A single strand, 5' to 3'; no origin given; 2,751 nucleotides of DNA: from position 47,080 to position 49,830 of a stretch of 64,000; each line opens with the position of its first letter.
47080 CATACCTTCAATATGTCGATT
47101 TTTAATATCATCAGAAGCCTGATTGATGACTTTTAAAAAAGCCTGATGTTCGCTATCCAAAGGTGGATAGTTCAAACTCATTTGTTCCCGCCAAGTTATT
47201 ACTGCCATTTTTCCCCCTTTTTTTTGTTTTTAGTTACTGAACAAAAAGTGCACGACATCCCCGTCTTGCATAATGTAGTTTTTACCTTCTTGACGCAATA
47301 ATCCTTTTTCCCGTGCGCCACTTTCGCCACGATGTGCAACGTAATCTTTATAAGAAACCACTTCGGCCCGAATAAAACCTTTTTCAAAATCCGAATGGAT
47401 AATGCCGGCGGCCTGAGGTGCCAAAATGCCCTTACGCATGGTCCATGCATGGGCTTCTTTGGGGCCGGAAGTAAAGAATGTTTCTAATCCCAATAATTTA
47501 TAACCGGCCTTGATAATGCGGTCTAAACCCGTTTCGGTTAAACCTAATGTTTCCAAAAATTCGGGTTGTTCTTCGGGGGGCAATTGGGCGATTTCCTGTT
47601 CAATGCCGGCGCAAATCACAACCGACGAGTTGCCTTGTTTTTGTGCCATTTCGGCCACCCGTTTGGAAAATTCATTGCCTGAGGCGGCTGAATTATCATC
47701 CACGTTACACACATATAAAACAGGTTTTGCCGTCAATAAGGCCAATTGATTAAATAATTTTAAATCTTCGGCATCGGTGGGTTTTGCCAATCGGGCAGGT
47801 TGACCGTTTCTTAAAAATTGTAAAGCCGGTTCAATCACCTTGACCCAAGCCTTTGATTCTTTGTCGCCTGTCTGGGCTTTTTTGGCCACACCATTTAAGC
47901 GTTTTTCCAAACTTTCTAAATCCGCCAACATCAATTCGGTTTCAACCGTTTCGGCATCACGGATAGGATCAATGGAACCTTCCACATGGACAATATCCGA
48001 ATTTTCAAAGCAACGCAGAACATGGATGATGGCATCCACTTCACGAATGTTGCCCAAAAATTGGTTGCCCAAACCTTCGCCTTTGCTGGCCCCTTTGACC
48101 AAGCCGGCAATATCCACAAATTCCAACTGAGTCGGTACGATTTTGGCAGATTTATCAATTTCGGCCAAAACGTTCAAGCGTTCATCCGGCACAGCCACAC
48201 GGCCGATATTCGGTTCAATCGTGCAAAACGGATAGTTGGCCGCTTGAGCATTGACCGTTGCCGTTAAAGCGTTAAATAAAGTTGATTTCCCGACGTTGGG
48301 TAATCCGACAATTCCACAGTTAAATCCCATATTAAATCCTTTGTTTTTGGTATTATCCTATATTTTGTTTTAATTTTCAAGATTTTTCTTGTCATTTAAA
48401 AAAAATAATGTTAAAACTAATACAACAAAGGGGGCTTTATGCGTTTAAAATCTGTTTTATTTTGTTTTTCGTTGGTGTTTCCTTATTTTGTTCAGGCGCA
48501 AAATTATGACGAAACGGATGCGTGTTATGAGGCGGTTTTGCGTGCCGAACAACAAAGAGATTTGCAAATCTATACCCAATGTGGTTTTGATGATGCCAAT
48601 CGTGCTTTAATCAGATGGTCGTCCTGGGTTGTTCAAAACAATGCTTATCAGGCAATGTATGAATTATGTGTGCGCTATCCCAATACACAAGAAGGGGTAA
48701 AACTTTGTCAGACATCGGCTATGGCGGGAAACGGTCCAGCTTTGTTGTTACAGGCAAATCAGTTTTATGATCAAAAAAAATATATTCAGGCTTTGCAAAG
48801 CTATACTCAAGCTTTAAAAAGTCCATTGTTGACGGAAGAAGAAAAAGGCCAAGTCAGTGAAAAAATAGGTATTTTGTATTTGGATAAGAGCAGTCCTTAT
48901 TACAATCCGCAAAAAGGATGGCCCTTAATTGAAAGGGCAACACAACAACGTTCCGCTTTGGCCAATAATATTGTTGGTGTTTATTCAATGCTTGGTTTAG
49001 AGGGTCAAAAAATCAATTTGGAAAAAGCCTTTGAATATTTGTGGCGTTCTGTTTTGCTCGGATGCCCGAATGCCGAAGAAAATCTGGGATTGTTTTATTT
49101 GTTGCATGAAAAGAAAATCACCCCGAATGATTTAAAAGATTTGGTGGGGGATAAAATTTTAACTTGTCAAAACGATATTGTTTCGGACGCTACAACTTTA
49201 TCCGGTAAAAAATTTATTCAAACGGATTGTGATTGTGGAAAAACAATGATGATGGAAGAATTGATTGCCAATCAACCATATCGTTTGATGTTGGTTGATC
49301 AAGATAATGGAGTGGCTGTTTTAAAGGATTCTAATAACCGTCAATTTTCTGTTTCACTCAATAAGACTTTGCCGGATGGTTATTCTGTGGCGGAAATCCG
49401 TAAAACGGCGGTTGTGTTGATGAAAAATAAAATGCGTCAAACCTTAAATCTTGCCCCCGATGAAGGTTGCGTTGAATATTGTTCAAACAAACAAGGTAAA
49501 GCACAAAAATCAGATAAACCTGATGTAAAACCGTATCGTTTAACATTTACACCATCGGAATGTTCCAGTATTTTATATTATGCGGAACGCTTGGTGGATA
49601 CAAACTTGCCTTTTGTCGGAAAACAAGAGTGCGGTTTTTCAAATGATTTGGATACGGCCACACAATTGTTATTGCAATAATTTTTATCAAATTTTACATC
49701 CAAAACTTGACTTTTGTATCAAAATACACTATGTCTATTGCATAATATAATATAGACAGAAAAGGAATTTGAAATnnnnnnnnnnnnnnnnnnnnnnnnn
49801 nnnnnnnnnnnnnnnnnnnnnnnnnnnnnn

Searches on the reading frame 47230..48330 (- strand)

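Call 22: search_protein_families(library=pfam, proteins=[window:47230-48330:-], max_evalue=0.001)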
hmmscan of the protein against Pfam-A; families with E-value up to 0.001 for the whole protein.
window:47230-48330:- (366 aa): 3 families
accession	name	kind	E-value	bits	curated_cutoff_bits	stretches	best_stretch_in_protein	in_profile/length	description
PF06071.19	YchF-GTPase_C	-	1.1e-36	125.3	27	1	282-364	1-83/84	Protein of unknown function (DUF933)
PF01926.29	MMR_HSR1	-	1e-22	80.8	21.9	1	5-110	2-86/113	50S ribosome-binding GTPase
PF02421.24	FeoB_N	-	4.5e-09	36.4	27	1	5-54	3-51/156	Ferrous iron transport protein B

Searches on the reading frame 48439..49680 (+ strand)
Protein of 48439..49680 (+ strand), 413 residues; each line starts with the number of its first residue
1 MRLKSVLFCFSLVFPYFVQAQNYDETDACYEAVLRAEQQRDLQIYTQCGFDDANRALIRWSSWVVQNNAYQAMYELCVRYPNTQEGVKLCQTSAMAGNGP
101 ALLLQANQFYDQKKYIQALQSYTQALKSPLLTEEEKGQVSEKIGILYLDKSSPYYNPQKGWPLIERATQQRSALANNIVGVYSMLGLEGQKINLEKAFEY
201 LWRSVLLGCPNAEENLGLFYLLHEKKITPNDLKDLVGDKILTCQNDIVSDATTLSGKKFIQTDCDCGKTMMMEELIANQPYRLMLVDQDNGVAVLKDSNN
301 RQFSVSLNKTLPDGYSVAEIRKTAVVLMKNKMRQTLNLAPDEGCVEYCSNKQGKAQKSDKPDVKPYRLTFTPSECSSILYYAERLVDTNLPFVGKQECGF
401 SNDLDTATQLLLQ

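Call 22: search_protein_families(library=pfam, proteins=[window:48439-49680:+], max_evalue=0.001)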
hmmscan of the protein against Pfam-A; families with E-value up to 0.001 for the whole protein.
window:48439-49680:+ (413 aa): 0 families

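Call 40: search_protein_families(library=ncbifam, proteins=[window:48439-49680:+], max_evalue=1)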
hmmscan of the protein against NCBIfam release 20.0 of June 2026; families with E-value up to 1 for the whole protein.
window:48439-49680:+ (413 aa): 4 families
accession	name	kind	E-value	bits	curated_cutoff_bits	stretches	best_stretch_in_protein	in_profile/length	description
TIGR01713.1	typeII_sec_gspC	equivalog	0.0037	16.9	101.6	1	287-354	93-160/259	type II secretion system protein GspC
NF041515.1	GspC_delta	equivalog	0.021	14.6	150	1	287-357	113-182/311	type II secretion system protein GspC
TIGR04539.1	tRNA_cyclodipep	subfamily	0.061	12.8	45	1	16-88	61-134/220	tRNA-dependent cyclodipeptide synthase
NF049890.1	Bet1-4galacdseBT4151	equivalog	0.08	10.8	1500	1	61-120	574-632/952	exo-beta-1,4-galactosidase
